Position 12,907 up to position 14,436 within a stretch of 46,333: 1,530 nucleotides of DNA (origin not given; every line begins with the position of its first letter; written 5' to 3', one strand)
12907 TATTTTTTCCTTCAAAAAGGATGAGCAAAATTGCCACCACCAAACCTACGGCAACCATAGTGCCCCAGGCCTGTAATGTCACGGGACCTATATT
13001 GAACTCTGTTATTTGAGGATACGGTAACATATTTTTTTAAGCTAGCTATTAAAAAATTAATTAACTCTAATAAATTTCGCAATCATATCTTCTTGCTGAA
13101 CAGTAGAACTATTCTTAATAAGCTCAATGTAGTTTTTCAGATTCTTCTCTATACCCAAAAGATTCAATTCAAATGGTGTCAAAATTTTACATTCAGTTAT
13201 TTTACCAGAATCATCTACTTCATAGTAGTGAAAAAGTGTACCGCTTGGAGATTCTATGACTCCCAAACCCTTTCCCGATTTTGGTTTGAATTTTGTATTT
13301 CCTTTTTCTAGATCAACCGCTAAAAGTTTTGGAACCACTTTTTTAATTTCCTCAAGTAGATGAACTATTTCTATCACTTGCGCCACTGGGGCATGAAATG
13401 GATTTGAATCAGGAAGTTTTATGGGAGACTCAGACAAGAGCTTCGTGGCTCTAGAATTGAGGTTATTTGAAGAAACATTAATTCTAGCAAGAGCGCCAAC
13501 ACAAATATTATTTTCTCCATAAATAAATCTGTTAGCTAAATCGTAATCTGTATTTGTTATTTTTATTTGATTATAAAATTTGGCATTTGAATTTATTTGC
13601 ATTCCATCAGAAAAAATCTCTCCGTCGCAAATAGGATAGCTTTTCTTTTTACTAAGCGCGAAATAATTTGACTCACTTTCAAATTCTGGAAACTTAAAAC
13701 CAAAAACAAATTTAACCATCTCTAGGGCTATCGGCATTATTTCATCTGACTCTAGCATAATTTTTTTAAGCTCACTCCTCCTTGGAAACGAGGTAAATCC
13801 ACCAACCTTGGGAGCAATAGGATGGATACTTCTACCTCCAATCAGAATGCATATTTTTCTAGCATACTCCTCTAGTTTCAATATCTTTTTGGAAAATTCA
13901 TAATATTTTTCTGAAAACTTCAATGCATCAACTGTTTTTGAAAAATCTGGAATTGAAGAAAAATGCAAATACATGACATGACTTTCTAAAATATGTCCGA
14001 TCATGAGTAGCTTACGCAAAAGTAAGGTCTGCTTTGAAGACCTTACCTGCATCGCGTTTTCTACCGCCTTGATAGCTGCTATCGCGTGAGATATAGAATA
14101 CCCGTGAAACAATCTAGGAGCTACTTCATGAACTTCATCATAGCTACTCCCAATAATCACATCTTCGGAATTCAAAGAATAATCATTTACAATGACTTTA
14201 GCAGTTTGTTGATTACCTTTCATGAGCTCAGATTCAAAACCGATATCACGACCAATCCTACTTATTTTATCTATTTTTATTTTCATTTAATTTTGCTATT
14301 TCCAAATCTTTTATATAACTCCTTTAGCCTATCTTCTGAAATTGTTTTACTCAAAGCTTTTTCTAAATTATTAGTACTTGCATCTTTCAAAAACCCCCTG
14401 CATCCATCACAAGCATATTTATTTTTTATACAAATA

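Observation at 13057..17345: Group-3b-type [NiFe]-hydrogenase operon whose catalytic subunit has lost the Ni-Fe cysteine ligands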

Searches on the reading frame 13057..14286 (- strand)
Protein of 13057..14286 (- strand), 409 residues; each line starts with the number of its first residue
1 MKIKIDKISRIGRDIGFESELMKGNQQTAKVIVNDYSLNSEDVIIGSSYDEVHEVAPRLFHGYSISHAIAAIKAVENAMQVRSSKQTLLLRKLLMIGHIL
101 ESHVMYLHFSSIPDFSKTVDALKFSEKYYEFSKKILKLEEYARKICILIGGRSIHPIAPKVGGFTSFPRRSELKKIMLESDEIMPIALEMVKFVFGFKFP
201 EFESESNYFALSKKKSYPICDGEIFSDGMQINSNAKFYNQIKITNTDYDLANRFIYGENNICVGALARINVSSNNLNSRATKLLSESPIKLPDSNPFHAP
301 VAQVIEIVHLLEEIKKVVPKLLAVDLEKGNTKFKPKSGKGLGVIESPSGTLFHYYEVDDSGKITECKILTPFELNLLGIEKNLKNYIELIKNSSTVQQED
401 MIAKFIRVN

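Call 3: search_protein_families(library=pfam, proteins=[window:13057-14286:-], max_evalue=0.01)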
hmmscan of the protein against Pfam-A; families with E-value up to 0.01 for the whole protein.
window:13057-14286:- (409 aa): 1 family
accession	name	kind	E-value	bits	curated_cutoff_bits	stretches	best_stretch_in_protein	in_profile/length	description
PF00374.24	NiFeSe_Hases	-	9.9e-13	48.3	25.8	2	64-131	27-95/508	Nickel-dependent hydrogenase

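Call 4: search_protein_families(library=ncbifam, proteins=[window:13057-14286:-], max_evalue=0.01)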
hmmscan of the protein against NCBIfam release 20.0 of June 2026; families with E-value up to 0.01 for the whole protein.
window:13057-14286:- (409 aa): 8 families
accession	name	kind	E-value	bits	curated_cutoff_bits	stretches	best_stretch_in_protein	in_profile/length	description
NF040828.1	sulfhyd_ShyA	equivalog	2.4e-56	191.4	700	1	3-404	3-394/415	NAD(P)-dependent hydrogenase/sulfhydrogenase 2 subunit alpha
NF040832.1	sulfhyd_HydA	equivalog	8.2e-41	140.5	880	1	2-388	4-392/426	NADPH-dependent hydrogenase/sulfhydrogenase 1 subunit alpha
NF041785.2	VhuA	equivalog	2.9e-28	98.6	800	2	38-193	38-201/418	F420-non-reducing hydrogenase Vhu subunit A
TIGR03295.1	frhA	equivalog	1.7e-21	76.7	392.5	1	42-383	45-371/412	coenzyme F420 hydrogenase subunit alpha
NF033181.1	NiFeSe_hydrog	equivalog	2.1e-18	66.5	600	2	2-159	3-152/507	nickel-dependent hydrogenase large subunit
NF045518.1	H2_NiFeSe_large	exception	4.7e-15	55.4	780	2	1-131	2-131/485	NiFeSe hydrogenase large subunit HysA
NF007778.0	PRK10467.1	equivalog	1.4e-05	23.6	969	1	2-124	4-125/567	hydrogenase 2 large subunit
NF007550.0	PRK10170.1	equivalog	0.0005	18.6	1101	0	4-124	20-140/597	Ni/Fe-hydrogenase large subunit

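Call 5: search_solved_structures(query=window:13057-14286:-, max_evalue=0.01, show_alignments=3)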
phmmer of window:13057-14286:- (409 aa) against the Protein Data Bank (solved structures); distinct sequences matched with E-value up to 0.01: 47.
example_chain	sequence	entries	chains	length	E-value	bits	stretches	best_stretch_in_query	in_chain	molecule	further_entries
9e1j_B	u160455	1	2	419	2.6e-34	122.1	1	3-390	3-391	Sulfhydrogenase 1 subunit alpha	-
9e15_B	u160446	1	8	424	2.7e-34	122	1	3-390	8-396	Sulfhydrogenase 1 subunit alpha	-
9nez_D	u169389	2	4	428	2.8e-34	122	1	3-390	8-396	Sulfhydrogenase 1 subunit alpha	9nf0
5yxy_A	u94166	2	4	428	2.2e-29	105.8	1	3-390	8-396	Cytosolic NiFe-hydrogenase, alpha subunit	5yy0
9sfi_g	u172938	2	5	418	1.3e-22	83.5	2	40-187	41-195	Coenzyme F420-reducing hydrogenase, alpha subunit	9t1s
7t2r_D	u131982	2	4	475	2.1e-21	79.6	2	44-198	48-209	NiFe hydrogenase large subunit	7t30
5odc_F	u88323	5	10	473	3.3e-21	78.9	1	50-389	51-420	Methyl-viologen reducing hydrogenase subunit A | Methyl-viologen reducing hydrogenase, subunit A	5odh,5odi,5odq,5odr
5xf9_D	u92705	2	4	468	3.4e-15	59.1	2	302-370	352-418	NAD-reducing hydrogenase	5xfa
9sw2_F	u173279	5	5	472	1.2e-13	54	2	24-180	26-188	F420-non-reducing hydrogenase subunit A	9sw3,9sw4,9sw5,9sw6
9r51_A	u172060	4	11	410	6.5e-09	38.4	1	55-203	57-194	F420-reducing [NiFe]-hydrogenase from Methanothermococcus thermolithotrophicus subunit alp | F420-reducing [NiFe]-hydrogenase from Methanothermococcus thermolit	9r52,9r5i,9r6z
6z8o_B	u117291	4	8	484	1.7e-08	37.1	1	3-178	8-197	Periplasmic [NiFeSe] hydrogenase, large subunit, selenocysteine-containing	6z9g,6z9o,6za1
6z8m_B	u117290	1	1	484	1.7e-08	37.1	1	3-178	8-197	Periplasmic [NiFeSe] hydrogenase, large subunit, selenocysteine-containing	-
3ze6_B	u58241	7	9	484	1.7e-08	37.1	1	3-178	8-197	PERIPLASMIC [NIFESE] HYDROGENASE, LARGE SUBUNIT, SELENOCYS SELENOCYSTEINE-CONTAINING | PERIPLASMIC [NIFESE] HYDROGENASE, LARGE SUBUNIT, SELENOCYSTEINE-CONTAININ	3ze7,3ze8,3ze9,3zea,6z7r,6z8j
6rtp_B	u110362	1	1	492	1.7e-08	37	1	3-178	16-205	Periplasmic [NiFeSe] hydrogenase, large subunit, selenocysteine-containing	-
6qgt_A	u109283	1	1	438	1.8e-08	37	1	41-194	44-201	F420-reducing hydrogenase, subunit alpha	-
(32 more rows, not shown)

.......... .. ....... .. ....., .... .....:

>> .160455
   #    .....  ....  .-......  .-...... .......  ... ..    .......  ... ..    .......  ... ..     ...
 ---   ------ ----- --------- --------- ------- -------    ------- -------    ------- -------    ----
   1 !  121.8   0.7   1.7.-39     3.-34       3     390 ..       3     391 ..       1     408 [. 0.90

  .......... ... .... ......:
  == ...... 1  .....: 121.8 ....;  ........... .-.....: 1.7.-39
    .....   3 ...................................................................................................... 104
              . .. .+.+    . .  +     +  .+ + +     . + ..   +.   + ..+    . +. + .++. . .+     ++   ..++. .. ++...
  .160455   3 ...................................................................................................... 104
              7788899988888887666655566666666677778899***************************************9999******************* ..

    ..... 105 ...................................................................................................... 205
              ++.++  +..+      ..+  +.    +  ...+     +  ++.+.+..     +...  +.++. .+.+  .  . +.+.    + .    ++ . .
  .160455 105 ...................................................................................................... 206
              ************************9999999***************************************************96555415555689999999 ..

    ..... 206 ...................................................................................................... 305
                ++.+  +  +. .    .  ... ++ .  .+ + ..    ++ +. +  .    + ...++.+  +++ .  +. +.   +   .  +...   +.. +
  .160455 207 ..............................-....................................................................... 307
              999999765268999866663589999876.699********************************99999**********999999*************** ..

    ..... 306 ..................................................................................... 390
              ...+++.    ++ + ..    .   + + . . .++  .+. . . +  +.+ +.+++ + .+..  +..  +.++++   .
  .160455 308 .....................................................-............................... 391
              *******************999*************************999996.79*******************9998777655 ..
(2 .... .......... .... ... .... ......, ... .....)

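Call 6: find_homologous_proteins(query=window:13057-14286:-, max_evalue=0.00001)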
Query window:13057-14286:- (409 aa): 347 proteins with E <= 0.00001 among 4276 candidates; the best 120 are listed.
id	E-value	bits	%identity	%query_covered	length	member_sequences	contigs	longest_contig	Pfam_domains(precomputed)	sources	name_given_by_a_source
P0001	5.6e-265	896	100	100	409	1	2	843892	PF00374.25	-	-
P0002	4.8e-123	429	50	100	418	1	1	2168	PF00374.25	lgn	-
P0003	3.0e-90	321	39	100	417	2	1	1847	PF00374.25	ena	-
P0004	1.0e-85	306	40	100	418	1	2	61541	PF00374.25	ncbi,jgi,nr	ncbi:MAG: nickel-dependent hydrogenase large subunit [uncultured bacterium]|nr:MAG: nickel-dependent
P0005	1.8e-85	305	38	100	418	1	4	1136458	PF00374.25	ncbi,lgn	-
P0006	3.9e-84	301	38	98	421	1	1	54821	PF00374.25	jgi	-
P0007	1.0e-78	283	37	100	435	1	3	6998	PF00374.25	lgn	-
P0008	4.7e-76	274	37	100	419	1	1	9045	PF00374.25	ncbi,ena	-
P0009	2.5e-75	272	36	100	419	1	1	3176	PF00374.25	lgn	-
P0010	3.9e-75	271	37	100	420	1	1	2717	PF00374.25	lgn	-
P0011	5.5e-75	271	34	98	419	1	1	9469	PF00374.25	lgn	-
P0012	3.7e-73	265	36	100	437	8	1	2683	PF00374.25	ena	-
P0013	3.8e-72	261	36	100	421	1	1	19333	PF00374.25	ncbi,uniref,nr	ncbi:MAG: hypothetical protein A2174_00010 [Candidatus Portnoybacteria bacterium RBG_13_41_18]|unire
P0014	9.0e-72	260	36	100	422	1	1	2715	PF00374.25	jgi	jgi:coenzyme F420-reducing hydrogenase alpha subunit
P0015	1.8e-71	259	36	100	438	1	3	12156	PF00374.25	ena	-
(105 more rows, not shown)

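Call 10: find_encoding_contigs(protein=P0001, flank=10000, max_places=4)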
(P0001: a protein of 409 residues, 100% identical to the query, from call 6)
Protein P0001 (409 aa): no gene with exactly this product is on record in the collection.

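Call 11: find_encoding_contigs(protein=P0002, flank=10000, max_places=3)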
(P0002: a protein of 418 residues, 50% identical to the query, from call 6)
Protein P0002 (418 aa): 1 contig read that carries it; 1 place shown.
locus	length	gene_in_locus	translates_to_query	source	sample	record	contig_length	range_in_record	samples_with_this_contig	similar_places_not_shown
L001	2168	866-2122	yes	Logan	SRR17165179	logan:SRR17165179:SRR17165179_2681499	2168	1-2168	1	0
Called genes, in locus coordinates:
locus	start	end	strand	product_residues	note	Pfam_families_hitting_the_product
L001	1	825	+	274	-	?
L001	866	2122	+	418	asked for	PF00374:NiFeSe_Hases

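Call 12: find_encoding_contigs(protein=P0005, flank=10000, max_places=3)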
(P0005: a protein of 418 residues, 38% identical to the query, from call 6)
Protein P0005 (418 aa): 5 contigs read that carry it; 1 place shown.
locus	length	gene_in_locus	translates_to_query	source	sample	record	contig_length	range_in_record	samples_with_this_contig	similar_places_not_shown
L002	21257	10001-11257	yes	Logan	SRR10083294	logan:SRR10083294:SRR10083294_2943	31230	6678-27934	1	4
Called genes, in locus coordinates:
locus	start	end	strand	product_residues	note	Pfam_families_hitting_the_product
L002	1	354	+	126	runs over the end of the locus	PF20393:Pro_CA_2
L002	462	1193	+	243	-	PF00119:ATP-synt_A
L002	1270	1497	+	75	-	PF00137:ATP-synt_C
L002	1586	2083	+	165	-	PF00430:ATP-synt_B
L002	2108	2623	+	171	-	PF00213:OSCP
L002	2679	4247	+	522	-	PF00006:ATP-synt_ab, PF06745:ATPase (faint), PF00306:ATP-synt_ab_C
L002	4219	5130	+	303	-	PF00231:ATP-synt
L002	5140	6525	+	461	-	PF02874:ATP-synt_ab_N, PF00006:ATP-synt_ab, PF22919:ATP-synt_VA_C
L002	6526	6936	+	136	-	PF02823:ATP-synt_DE_N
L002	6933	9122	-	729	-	PF00708:Acylphosphatase, PF07503:zf-HYPF, PF01300:Sua5_yciO_yrdC, PF17788:HypF_C, PF22521:HypF_C_2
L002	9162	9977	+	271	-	PF01058:Oxidored_q6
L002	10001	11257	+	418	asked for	PF00374:NiFeSe_Hases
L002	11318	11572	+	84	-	PF01155:HypA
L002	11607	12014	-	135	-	-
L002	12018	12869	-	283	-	PF00581:Rhodanese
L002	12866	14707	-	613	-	PF17764:PriA_3primeBD, PF00270:DEAD, PF04851:ResIII, PF18319:Zn_ribbon_PriA, PF00271:Helicase_C, PF18074:PriA_C (weak)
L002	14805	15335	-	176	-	PF01871:AMMECR1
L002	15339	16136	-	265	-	PF02900:LigB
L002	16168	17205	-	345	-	PF13353:Fer4_12, PF04055:Radical_SAM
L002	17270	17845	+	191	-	PF02834:LigT_PEase, PF13563:2_5_RNA_ligase2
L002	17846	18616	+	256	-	PF03808:Glyco_tran_WecG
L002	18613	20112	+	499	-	PF00749:tRNA-synt_1c, PF19269:Anticodon_2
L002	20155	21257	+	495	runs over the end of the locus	PF01551:Peptidase_M23, PF13517:FG-GAP_3 (faint), PF01839:FG-GAP (weak)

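Call 13: find_encoding_contigs(protein=P0004, flank=10000, max_places=3)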
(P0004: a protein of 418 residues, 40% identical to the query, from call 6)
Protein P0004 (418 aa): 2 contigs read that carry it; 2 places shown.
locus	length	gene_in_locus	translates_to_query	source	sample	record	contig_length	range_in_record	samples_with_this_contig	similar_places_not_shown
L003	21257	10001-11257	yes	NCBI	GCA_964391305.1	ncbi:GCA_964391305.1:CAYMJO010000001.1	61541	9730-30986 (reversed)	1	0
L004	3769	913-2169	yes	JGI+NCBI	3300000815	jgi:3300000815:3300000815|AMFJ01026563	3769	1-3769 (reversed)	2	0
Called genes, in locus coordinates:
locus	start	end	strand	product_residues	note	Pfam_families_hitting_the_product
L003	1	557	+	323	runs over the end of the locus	PF13746:Fer4_18 (faint), PF13187:Fer4_9 (faint), PF13534:Fer4_17 (faint), PF14697:Fer4_21 (faint), PF12797:Fer4_2 (faint), PF12838:Fer4_7 (weak), PF13183:Fer4_8 (weak), PF17179:Fer4_22, +2 more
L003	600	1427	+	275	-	PF00175:NAD_binding_1, PF10418:DHODB_Fe-S_bind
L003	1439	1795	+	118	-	PF04430:DUF498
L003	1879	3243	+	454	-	PF04055:Radical_SAM, PF13186:SPASM (faint)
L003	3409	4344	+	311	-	PF01636:APH (weak), PF01163:RIO1 (weak)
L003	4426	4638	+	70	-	PF01455:HupF_HypC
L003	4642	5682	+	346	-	PF01924:HypD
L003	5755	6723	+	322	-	PF00586:AIRS, PF02769:AIRS_C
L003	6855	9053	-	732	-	PF00708:Acylphosphatase, PF07503:zf-HYPF, PF01300:Sua5_yciO_yrdC, PF17788:HypF_C, PF22521:HypF_C_2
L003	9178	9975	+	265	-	PF01058:Oxidored_q6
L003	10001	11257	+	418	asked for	PF00374:NiFeSe_Hases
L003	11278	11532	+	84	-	-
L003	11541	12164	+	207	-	PF02525:Flavodoxin_2, PF03358:FMN_red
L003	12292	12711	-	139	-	-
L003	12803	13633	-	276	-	PF00581:Rhodanese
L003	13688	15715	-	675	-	PF17764:PriA_3primeBD, PF00270:DEAD, PF04851:ResIII, PF18319:Zn_ribbon_PriA (weak), PF00271:Helicase_C (weak), PF18074:PriA_C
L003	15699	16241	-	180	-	PF01871:AMMECR1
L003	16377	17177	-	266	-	PF02900:LigB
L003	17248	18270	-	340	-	PF00890:FAD_binding_2, PF01266:DAO (weak), PF01494:FAD_binding_3, PF01946:Thi4 (weak), PF03486:HI0933_like, PF07992:Pyr_redox_2, PF12831:FAD_oxidored (weak), PF13450:NAD_binding_8, +3 more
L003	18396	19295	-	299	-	PF04055:Radical_SAM, PF13353:Fer4_12 (weak)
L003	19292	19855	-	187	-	PF10469:AKAP7_NLS (weak), PF02834:LigT_PEase, PF13563:2_5_RNA_ligase2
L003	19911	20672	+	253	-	PF03808:Glyco_tran_WecG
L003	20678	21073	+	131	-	-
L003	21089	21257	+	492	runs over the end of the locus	PF00749:tRNA-synt_1c, PF19269:Anticodon_2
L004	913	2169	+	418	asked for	PF00374:NiFeSe_Hases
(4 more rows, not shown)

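Call 25: find_related_loci(query=P0001, collection=genome_contigs, flank=10000)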
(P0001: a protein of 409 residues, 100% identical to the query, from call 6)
Query P0001 (409 aa) in genome_contigs; peptide patterns used: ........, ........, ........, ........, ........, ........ (x = any residue, [..] = any of these).
141 stretches matched a pattern, but none encodes a relative of the query by tblastn (E <= 1e-3).

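Call 28: find_related_loci(query=A1, collection=genome_contigs, flank=8000)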
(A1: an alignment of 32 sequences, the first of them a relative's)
Query A1 (409 aa) in genome_contigs; peptide patterns used: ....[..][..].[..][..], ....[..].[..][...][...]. (x = any residue, [..] = any of these).
600 stretches matched a pattern (row limit reached: there are more); 555 encode a relative of the query (tblastn E <= 1e-3); the best 80 are kept; 80 distinct loci.
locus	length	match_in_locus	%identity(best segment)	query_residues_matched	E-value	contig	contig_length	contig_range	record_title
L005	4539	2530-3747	35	1-408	8e-73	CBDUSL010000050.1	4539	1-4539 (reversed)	MAG TPA_asm: uncultured bacterium isolate SRR21487738_binner13_Refined_25 genome assembly, contig: ERZ25083882.13741, wh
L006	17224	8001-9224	35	1-407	2e-72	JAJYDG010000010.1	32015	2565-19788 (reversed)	MAG: bacterium isolate BP9.bin89 NODE_2280_length_32015_cov_2.225383, whole genome shotgun sequence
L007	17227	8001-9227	31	1-408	4e-70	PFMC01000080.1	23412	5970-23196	MAG: Candidatus Komeilibacteria bacterium CG_4_10_14_0_8_um_filter_37_78 CG_4_10_14_0.8_um_filter_scaffold_998_c, whole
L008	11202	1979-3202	34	1-407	2e-67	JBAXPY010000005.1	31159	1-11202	MAG: Candidatus Moraniibacteriota bacterium isolate ELA543 MAG543_5, whole genome shotgun sequence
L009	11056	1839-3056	32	2-405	4e-66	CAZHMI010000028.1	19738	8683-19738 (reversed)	MAG TPA_asm: uncultured Candidatus Bathyarchaeia archaeon isolate binchicken_co274_450 genome assembly, contig: NODE_706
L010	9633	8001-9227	32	1-407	8e-66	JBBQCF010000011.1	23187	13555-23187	MAG: Candidatus Moraniibacteriota bacterium isolate Co_metawrap_1272 Cmw_1272_k141_7171029_length_23187_cov_14.8315, who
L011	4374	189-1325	33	30-407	1e-61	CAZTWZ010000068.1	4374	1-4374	MAG TPA_asm: uncultured Candidatus Saccharibacteria bacterium isolate binchicken_co172_94 genome assembly, contig: NODE_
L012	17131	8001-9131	31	20-399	3e-59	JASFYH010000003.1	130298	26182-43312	MAG: Archaeoglobales archaeon isolate JZ-3_D_bin_138 NODE_3_length_130298_cov_3.985819, whole genome shotgun sequence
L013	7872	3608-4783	29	3-394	2e-58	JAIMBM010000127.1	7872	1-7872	MAG: Anaerolineae bacterium isolate HOT.MB2.62 Contig127, whole genome shotgun sequence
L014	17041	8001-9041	31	41-387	5e-57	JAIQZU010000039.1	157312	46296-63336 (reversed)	MAG: Candidatus Scalindua sp. isolate OFTM1 OFTM1_38, whole genome shotgun sequence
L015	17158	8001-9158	30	3-390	1e-56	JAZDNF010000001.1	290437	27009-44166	MAG: Candidatus Altiarchaeota archaeon isolate MEGAHIT-group-0.7 k141_13906844, whole genome shotgun sequence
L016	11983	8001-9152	32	1-387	3e-56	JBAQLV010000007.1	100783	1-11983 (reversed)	MAG: Thermodesulfovibrionales bacterium isolate MFD12052_ilm_asm_bin15 k127_29958, whole genome shotgun sequence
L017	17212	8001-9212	29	5-408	8e-56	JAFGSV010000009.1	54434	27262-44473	MAG: Candidatus Aenigmatarchaeota archaeon isolate Zod_Metabat.932 k87_6159041, whole genome shotgun sequence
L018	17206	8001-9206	28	3-407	2e-55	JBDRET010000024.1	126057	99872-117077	MAG: Candidatus Woesearchaeota archaeon isolate MEGAHIT-group-1.33 k141_2028610, whole genome shotgun sequence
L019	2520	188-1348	29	3-393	2e-55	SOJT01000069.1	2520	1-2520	MAG: Candidatus Aerophobetes bacterium isolate E44_bin3 NODE_36270_length_2520_cov_32.225558, whole genome shotgun seque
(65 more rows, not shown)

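Call 39: search_protein_representatives(protein=P0001)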
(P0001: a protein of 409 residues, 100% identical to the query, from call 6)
Query: 409 residues. Proteins with E-value up to 0.001 (for the whole library): 1479; up to 1e-10: 716; up to 1e-30: 201. The best 150 are listed.
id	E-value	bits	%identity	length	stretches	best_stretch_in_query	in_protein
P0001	1.8e-265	896.1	100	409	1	1-409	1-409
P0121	3.0e-73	263.4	36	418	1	1-406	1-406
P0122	8.6e-64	232.3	36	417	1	1-390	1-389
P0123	4.1e-61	223.5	33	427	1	2-407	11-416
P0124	2.4e-60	220.9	32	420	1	22-407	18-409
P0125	2.7e-58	214.2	32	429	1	3-390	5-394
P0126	2.6e-57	211.0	33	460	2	1-218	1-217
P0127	3.9e-57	210.4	32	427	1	40-392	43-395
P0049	5.9e-57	209.8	38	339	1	90-395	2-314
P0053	2.1e-56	208.0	31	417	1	1-400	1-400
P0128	1.1e-55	205.5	31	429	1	5-402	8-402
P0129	2.3e-55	204.6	32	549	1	3-394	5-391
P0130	3.6e-55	203.9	32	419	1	27-392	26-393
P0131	3.8e-55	203.8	32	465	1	44-404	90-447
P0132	5.9e-54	199.9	32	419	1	16-397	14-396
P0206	6.8e-41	156.9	27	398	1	41-394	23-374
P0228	9.4e-39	149.9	27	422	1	2-407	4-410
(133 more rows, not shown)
